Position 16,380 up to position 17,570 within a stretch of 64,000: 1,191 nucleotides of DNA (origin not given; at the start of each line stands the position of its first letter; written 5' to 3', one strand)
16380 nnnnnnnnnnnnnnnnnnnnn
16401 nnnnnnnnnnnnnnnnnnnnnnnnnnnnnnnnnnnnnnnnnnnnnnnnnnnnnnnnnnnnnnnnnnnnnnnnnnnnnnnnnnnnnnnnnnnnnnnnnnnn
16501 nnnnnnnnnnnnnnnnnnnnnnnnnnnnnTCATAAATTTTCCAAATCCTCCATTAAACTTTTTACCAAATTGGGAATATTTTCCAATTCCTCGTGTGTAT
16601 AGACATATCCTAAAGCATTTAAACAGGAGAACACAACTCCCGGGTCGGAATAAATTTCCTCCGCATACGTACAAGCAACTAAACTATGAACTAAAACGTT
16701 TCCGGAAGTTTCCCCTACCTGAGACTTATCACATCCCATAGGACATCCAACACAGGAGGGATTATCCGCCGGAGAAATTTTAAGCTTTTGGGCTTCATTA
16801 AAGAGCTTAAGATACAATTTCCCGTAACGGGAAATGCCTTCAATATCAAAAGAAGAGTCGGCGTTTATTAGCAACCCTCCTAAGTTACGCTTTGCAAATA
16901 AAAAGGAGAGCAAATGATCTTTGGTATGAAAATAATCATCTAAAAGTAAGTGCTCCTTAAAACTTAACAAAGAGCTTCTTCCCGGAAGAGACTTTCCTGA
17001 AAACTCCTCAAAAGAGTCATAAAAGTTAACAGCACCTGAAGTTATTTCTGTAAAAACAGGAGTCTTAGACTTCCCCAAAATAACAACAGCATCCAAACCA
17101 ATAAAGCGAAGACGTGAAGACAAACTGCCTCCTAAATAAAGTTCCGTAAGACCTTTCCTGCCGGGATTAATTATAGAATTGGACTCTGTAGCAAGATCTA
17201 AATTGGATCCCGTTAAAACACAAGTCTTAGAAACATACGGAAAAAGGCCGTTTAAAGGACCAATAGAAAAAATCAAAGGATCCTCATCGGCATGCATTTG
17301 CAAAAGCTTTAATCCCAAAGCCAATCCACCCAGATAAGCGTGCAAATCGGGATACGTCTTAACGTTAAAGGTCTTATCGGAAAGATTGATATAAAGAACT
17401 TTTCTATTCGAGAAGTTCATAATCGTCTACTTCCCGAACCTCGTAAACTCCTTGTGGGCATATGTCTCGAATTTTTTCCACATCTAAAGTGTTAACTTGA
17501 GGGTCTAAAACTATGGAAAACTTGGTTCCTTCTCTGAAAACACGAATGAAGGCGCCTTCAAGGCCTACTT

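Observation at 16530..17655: Miniaturised AOR-family gene plus ferredoxin inserted between pgk and tpiA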

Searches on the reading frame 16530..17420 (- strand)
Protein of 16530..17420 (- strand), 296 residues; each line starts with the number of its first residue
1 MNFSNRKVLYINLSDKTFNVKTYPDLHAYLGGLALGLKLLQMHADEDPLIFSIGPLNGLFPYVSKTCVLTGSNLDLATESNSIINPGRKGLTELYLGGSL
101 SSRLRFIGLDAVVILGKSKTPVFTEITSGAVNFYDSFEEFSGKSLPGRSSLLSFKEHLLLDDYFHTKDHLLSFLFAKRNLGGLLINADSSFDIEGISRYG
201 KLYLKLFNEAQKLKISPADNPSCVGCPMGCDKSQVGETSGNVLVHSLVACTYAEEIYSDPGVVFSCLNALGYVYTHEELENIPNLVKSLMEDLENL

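Call 3: search_protein_families(library=pfam, proteins=[window:16530-17420:-], max_evalue=1)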
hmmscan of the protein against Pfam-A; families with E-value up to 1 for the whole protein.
window:16530-17420:- (296 aa): 1 family
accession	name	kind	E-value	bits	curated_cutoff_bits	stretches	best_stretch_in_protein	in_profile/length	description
PF02730.20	AFOR_N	-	4.3e-19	69.5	29.8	1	7-143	2-135/199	Aldehyde ferredoxin oxidoreductase, N-terminal domain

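Call 4: search_protein_families(library=ncbifam, proteins=[window:16530-17420:-], max_evalue=1)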
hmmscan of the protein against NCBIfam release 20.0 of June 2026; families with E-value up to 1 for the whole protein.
window:16530-17420:- (296 aa): 1 family
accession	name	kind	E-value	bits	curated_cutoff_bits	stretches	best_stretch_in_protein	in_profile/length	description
NF007354.0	PRK09849.1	equivalog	8.2e-11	41.2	868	1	7-134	11-136/703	aldehyde ferredoxin oxidoreductase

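Call 5: find_homologous_proteins(query=window:16530-17420:-, max_evalue=0.001)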
Query window:16530-17420:- (296 aa): 251 proteins with E <= 0.001 among 2565 candidates; the best 120 are listed.
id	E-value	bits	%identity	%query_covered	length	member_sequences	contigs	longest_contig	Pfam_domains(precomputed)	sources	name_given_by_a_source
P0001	2.8e-193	659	100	100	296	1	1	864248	PF02730.21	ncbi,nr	ncbi:hypothetical protein GF360_00645 [candidate division WWE3 bacterium]|nr:hypothetical protein [c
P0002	1.9e-109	384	61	100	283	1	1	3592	PF02730.21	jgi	jgi:hypothetical protein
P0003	3.1e-102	360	60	100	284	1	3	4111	PF02730.21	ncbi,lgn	-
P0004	9.6e-99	349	56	99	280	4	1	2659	PF02730.21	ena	-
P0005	1.5e-98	348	56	99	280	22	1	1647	PF02730.21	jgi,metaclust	metaclust:\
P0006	3.4e-98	347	58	99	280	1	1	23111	PF02730.21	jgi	-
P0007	1.3e-95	338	55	99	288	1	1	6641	PF02730.21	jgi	-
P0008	8.3e-94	332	56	99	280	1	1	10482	PF02730.21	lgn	-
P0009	4.1e-92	327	55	100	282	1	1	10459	PF02730.21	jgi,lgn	jgi:hypothetical protein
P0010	2.7e-85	304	50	100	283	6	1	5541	PF02730.21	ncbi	-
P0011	1.5e-81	292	49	99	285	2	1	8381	PF02730.21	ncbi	-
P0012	9.5e-81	290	46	99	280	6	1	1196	PF02730.21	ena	-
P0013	9.5e-81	290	50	99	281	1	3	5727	PF02730.21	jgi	jgi:hypothetical protein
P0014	5.1e-80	287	49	99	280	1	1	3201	PF02730.21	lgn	-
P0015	6.3e-80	287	48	99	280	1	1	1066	PF02730.21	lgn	-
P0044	2.4e-74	269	44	99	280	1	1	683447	PF02730.21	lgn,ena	-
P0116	3.1e-71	258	43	99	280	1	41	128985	PF02730.21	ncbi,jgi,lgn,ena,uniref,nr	ncbi:MAG: hypothetical protein UU64_C0005G0024 [candidate division WWE3 bacterium GW2011_GWF2_41_45]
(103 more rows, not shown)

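Call 6: search_solved_structures(query=window:16530-17420:-, max_evalue=1, show_alignments=2)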
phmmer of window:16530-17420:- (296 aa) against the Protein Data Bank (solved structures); distinct sequences matched with E-value up to 1: 9.
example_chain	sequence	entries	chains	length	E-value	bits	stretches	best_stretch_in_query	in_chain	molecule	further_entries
1aor_A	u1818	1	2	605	3.5e-06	29.9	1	9-137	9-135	ALDEHYDE FERREDOXIN OXIDOREDUCTASE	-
9q1t_A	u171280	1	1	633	0.00015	24.6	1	24-143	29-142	Tungsten-dependent aldehyde oxidoreductase WOR83 from Haloferax volcanii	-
8c0z_A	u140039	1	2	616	0.0014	21.4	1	5-131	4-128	Aldehyde:ferredoxin oxidoreductase,tungsten-containing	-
1b25_A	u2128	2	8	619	0.0023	20.7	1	7-133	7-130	PROTEIN (FORMALDEHYDE FERREDOXIN OXIDOREDUCTASE) | FORMALDEHYDE FERREDOXIN OXIDOREDUCTASE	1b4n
4z3w_A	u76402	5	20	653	0.0057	19.4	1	20-137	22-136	Benzoyl-CoA reductase, putative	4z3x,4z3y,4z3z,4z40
9mqx_D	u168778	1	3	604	0.012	18.4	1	7-151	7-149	Aldehyde:ferredoxin oxidoreductase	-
6x6u_A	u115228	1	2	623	0.018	17.7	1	27-138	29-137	Formaldehyde:ferredoxin oxidoreductase wor5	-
6x1o_A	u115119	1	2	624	0.019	17.7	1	27-138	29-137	Formaldehyde:ferredoxin oxidoreductase wor5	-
9g7j_A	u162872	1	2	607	0.03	17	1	6-138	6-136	Aldehyde ferredoxin oxidoreductase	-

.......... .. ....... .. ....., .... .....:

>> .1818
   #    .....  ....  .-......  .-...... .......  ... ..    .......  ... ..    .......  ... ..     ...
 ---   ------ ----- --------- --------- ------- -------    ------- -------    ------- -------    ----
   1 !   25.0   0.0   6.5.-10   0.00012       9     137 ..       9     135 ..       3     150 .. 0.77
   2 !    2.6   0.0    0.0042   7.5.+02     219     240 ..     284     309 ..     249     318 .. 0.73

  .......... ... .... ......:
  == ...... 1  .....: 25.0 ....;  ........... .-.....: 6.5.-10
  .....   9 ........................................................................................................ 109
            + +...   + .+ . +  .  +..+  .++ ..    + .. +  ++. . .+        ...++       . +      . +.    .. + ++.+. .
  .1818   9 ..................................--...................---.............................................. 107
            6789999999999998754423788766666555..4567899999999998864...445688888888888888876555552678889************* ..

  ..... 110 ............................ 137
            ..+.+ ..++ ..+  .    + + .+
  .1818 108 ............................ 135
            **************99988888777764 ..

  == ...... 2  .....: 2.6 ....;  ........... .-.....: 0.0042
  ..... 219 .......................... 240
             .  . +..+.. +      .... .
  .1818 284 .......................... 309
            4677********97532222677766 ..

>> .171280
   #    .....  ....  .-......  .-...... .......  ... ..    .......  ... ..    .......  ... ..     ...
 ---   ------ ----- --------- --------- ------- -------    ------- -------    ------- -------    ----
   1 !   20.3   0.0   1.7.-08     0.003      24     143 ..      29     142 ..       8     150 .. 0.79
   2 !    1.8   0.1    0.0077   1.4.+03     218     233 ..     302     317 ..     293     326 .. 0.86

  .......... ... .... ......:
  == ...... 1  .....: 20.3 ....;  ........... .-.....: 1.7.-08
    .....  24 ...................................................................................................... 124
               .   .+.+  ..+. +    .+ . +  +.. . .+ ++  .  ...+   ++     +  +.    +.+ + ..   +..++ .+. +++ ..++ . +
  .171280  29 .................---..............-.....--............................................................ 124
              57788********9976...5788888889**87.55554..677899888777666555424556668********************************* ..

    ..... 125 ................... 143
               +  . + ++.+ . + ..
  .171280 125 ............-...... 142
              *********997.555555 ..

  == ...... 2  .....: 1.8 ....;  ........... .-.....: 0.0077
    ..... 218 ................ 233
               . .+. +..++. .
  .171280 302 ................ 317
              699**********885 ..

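Call 8: find_encoding_contigs(protein=P0044, flank=8000, max_places=2)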
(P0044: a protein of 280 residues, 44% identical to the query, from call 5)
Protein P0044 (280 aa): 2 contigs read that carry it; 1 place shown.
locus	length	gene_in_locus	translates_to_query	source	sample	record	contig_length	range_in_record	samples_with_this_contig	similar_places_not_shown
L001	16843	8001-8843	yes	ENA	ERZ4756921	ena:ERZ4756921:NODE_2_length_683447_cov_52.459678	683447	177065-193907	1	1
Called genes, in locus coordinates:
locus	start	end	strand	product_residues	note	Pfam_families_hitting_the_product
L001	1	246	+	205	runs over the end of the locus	PF00588:SpoU_methylase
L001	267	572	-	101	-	-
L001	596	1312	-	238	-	PF07501:G5, PF06725:3D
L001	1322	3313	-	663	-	PF00580:UvrD-helicase, PF01443:Viral_helicase1 (faint), PF13245:AAA_19, PF13604:AAA_30 (faint), PF13087:AAA_12 (faint), PF13361:UvrD_C, PF13538:UvrD_C_2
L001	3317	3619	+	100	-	-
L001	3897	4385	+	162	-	PF02643:DUF192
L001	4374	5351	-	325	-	PF00768:Peptidase_S11, PF02113:Peptidase_S13 (faint), PF13354:Beta-lactamase2 (weak)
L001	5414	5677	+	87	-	PF00085:Thioredoxin, PF13098:Thioredoxin_2 (weak), PF13905:Thioredoxin_8 (faint), PF14595:Thioredoxin_9 (weak)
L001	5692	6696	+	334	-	PF00044:Gp_dh_N, PF02800:Gp_dh_C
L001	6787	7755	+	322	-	PF00162:PGK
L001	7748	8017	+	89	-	-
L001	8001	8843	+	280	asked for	PF02730:AFOR_N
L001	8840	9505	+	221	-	PF00121:TIM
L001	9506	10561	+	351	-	PF03816:LytR_cpsA_psr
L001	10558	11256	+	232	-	-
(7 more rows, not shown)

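Call 9: find_encoding_contigs(protein=P0116, flank=8000, max_places=2)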
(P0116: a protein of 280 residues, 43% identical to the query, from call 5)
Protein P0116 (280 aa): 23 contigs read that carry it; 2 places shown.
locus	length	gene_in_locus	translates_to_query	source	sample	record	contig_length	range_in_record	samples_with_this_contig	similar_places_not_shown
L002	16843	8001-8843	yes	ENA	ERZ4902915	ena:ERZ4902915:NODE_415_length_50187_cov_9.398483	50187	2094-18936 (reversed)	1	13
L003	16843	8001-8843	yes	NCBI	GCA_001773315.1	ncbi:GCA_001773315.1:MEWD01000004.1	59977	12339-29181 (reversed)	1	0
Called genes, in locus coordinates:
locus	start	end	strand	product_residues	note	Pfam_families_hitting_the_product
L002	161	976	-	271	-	PF00535:Glycos_transf_2, PF10111:Glyco_tranf_2_2, PF13506:Glyco_transf_21 (faint), PF13641:Glyco_tranf_2_3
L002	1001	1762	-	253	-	PF00398:RrnaAD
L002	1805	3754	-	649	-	PF00580:UvrD-helicase, PF13086:AAA_11 (weak), PF13245:AAA_19, PF13604:AAA_30 (faint), PF01443:Viral_helicase1 (faint), PF13361:UvrD_C, PF13538:UvrD_C_2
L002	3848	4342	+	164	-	PF02643:DUF192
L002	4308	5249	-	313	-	PF00768:Peptidase_S11, PF13354:Beta-lactamase2 (weak)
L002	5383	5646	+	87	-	PF00085:Thioredoxin, PF13098:Thioredoxin_2, PF13905:Thioredoxin_8 (faint), PF14595:Thioredoxin_9 (weak)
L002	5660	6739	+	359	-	PF00044:Gp_dh_N, PF02800:Gp_dh_C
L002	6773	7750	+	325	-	PF00162:PGK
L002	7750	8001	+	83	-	-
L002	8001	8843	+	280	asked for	PF02730:AFOR_N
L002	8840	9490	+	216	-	PF00121:TIM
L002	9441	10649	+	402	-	PF03816:LytR_cpsA_psr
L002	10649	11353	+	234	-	PF21694:DNA_pol3_delta_C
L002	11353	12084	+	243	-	PF04203:Sortase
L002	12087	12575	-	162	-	-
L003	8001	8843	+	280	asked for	PF02730:AFOR_N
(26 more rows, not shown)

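Call 24: search_solved_structures(query=A1, max_evalue=1, show_alignments=2)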
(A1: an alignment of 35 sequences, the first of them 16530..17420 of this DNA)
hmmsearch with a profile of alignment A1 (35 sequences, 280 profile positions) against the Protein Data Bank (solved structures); distinct sequences matched with E-value up to 1: 10.
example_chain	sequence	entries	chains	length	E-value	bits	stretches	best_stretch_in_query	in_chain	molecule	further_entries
1aor_A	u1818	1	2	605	4.4e-12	49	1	8-122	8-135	ALDEHYDE FERREDOXIN OXIDOREDUCTASE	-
1b25_A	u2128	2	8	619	3.8e-11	46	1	7-188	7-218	PROTEIN (FORMALDEHYDE FERREDOXIN OXIDOREDUCTASE) | FORMALDEHYDE FERREDOXIN OXIDOREDUCTASE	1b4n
4z3w_A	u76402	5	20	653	1.1e-10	44.4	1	8-122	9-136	Benzoyl-CoA reductase, putative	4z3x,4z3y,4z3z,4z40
9q1t_A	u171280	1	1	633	2.4e-10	43.3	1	7-122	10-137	Tungsten-dependent aldehyde oxidoreductase WOR83 from Haloferax volcanii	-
6x6u_A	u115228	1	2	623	1.3e-09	40.9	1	4-124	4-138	Formaldehyde:ferredoxin oxidoreductase wor5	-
6x1o_A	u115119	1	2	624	1.3e-09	40.9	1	4-124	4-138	Formaldehyde:ferredoxin oxidoreductase wor5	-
9g7j_A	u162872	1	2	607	3.7e-09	39.4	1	6-124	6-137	Aldehyde ferredoxin oxidoreductase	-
9mqx_D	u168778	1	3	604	7.7e-08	35.1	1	7-124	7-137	Aldehyde:ferredoxin oxidoreductase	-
8c0z_A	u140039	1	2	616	2.4e-05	26.9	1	5-121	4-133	Aldehyde:ferredoxin oxidoreductase,tungsten-containing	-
3nxk_A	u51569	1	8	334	0.82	12.1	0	111-211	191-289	Cytoplasmic L-asparaginase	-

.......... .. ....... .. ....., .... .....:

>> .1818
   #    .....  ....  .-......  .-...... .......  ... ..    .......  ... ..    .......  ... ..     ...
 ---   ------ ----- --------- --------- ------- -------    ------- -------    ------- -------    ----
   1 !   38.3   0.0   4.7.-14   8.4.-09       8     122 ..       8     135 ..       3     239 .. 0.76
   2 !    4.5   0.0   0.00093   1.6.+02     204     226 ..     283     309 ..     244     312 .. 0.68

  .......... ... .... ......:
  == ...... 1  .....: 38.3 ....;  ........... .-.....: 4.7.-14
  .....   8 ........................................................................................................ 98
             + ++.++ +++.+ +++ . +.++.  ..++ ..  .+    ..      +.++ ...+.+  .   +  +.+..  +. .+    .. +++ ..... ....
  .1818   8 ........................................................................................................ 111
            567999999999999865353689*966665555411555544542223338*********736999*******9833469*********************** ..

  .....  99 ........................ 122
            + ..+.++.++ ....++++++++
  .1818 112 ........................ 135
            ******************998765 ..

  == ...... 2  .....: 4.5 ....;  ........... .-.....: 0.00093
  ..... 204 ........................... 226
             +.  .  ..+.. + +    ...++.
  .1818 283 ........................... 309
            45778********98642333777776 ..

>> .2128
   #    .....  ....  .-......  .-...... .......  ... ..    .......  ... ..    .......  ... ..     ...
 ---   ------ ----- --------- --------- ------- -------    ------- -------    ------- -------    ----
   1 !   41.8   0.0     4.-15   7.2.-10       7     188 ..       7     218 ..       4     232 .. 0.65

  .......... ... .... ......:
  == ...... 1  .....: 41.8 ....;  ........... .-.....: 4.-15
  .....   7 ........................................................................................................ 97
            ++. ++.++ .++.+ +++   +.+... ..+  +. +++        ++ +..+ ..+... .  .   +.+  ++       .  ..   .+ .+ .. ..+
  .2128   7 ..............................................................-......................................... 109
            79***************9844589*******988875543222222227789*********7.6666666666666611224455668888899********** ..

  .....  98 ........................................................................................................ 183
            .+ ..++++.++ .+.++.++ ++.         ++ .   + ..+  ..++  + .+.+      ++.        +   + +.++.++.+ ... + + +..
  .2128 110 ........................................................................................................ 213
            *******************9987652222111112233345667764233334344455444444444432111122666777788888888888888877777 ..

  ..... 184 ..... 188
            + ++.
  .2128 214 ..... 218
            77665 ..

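Call 26: predict_structure(alignment_id=A1)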
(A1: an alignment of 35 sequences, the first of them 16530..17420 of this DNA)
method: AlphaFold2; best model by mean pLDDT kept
length: 296 residues; sequences in the alignment: 35
mean_pLDDT: 87.4   pTM: 0.89
mean pLDDT of the five models: 87.4, 85.9, 83.9, 80.6, 73.7
residues with pLDDT >= 90: 185; 70-90: 79; 50-70: 21; < 50: 11
segments of 3 or more residues with pLDDT < 50: 77-87
pLDDT, mean of each block of 10 residues (from residue 1): 87 98 95 96 94 92 88 56 47 84 93 98 97 97 93 93 87 95 95 87 91 76 68 68 89 89 93 91 95 88
secondary structure, 60 per line:
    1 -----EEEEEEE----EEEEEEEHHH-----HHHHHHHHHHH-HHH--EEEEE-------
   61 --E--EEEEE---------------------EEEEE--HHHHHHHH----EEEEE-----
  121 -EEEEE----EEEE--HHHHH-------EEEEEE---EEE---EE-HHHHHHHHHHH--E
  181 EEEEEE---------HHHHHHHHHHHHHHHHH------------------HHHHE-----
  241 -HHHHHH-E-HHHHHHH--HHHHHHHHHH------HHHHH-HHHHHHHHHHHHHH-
elements in order: E6-12 E17-23 H32-42 E49-53 E66-70 E92-96 H99-106 E111-115 E122-126 E131-134 H137-141 E149-154 E158-160 H167-177 E180-186 H196-212 H231-234 H242-247 H251-257 H260-269 H276-280 H282-295

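Call 28: search_protein_representatives(alignment_id=A1)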
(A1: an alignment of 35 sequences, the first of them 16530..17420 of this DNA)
Query: 35 sequences, 280 profile positions. Proteins with E-value up to 0.001 (for the whole library): 1914; up to 1e-10: 217; up to 1e-30: 47. The best 150 are listed.
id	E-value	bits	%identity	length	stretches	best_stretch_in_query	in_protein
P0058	1.2e-121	421.7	-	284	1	3-280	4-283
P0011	6.2e-109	379.9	-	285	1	1-279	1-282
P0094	7.3e-106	369.8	-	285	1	3-279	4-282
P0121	3.9e-105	367.4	-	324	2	64-278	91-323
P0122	2.0e-96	338.9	-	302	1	6-279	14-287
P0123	2.1e-89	315.8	-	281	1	2-277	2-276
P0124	2.5e-89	315.6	-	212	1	71-279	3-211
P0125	5.8e-75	268.5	-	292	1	1-271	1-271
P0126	3.4e-73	262.7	-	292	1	1-276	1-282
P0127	6.2e-72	258.5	-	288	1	4-275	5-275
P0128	2.4e-71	256.6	-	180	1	100-279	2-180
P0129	5.2e-71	255.5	-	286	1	1-279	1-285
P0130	6.6e-71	255.2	-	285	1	4-280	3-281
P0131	4.1e-70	252.6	-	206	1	5-199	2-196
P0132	5.3e-70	252.2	-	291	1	5-278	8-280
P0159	3.4e-37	144.6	-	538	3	7-200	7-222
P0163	3.1e-34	134.9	-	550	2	4-197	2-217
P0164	1.2e-31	126.3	-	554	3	5-198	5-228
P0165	4.4e-29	118.0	-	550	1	3-192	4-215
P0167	6.1e-27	110.9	-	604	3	7-201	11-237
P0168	7.8e-25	104.0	-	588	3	7-197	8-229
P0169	1.4e-24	103.2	-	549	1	1-198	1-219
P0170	8.4e-24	100.6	-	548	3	3-192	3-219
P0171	1.6e-23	99.7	-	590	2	7-201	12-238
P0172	1.7e-23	99.6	-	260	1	3-271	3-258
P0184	4.4e-20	88.5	-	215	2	177-268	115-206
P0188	9.9e-19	84.0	-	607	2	6-196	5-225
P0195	2.8e-17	79.3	-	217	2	179-272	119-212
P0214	8.8e-15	71.1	-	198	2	181-273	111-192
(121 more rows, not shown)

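Call 29: search_protein_families(library=pfam, proteins=[P0159, P0163, P0164, P0165, P0167, P0172, P0184, P0195, P0214, P0121], max_evalue=0.01)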
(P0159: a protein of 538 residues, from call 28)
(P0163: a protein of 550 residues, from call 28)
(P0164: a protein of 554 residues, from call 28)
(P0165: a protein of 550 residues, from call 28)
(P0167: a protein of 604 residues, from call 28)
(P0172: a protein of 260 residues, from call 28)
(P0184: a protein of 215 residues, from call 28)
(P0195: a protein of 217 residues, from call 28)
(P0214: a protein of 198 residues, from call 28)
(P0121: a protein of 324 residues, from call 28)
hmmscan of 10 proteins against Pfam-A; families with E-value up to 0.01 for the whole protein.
P0159 (538 aa): 2 families
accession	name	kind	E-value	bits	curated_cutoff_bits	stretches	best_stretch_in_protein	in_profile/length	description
PF02730.20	AFOR_N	-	3.9e-38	131.6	29.8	1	7-193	2-196/199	Aldehyde ferredoxin oxidoreductase, N-terminal domain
PF01314.23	AFOR_C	-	5.4e-14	52.6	27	1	215-370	10-189/385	Aldehyde ferredoxin oxidoreductase, domains 2 & 3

P0163 (550 aa): 2 families
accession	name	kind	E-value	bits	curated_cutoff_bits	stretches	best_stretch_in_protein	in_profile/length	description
PF02730.20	AFOR_N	-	2.2e-45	155.3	29.8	1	5-192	2-197/199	Aldehyde ferredoxin oxidoreductase, N-terminal domain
PF01314.23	AFOR_C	-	6.9e-18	65.4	27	1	225-548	17-363/385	Aldehyde ferredoxin oxidoreductase, domains 2 & 3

P0164 (554 aa): 2 families
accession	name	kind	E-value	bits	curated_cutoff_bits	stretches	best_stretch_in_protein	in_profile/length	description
PF02730.20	AFOR_N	-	5.2e-37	128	29.8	1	8-203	3-198/199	Aldehyde ferredoxin oxidoreductase, N-terminal domain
PF01314.23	AFOR_C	-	6.6e-26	91.8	27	1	231-544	19-363/385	Aldehyde ferredoxin oxidoreductase, domains 2 & 3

P0165 (550 aa): 2 families
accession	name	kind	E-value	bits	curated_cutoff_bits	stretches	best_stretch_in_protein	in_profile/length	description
PF02730.20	AFOR_N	-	9.8e-45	153.2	29.8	1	8-196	2-198/199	Aldehyde ferredoxin oxidoreductase, N-terminal domain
PF01314.23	AFOR_C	-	1.1e-12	48.3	27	1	300-534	96-350/385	Aldehyde ferredoxin oxidoreductase, domains 2 & 3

P0167 (604 aa): 2 families
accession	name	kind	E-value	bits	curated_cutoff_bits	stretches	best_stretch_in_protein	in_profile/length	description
PF02730.20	AFOR_N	-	6.9e-68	228.8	29.8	1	11-209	2-198/199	Aldehyde ferredoxin oxidoreductase, N-terminal domain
PF01314.23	AFOR_C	-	2e-52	179.1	27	1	226-574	4-361/385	Aldehyde ferredoxin oxidoreductase, domains 2 & 3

P0172 (260 aa): 1 family
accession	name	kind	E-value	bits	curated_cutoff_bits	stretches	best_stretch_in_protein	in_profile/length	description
PF02730.20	AFOR_N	-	9.3e-15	55.3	29.8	1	7-142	2-150/199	Aldehyde ferredoxin oxidoreductase, N-terminal domain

P0184 (215 aa): 0 families

P0195 (217 aa): 0 families

P0214 (198 aa): 0 families

P0121 (324 aa): 1 family
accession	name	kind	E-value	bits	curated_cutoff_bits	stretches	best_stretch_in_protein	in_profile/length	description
PF02730.20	AFOR_N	-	5.7e-18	65.8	29.8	2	101-148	81-128/199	Aldehyde ferredoxin oxidoreductase, N-terminal domain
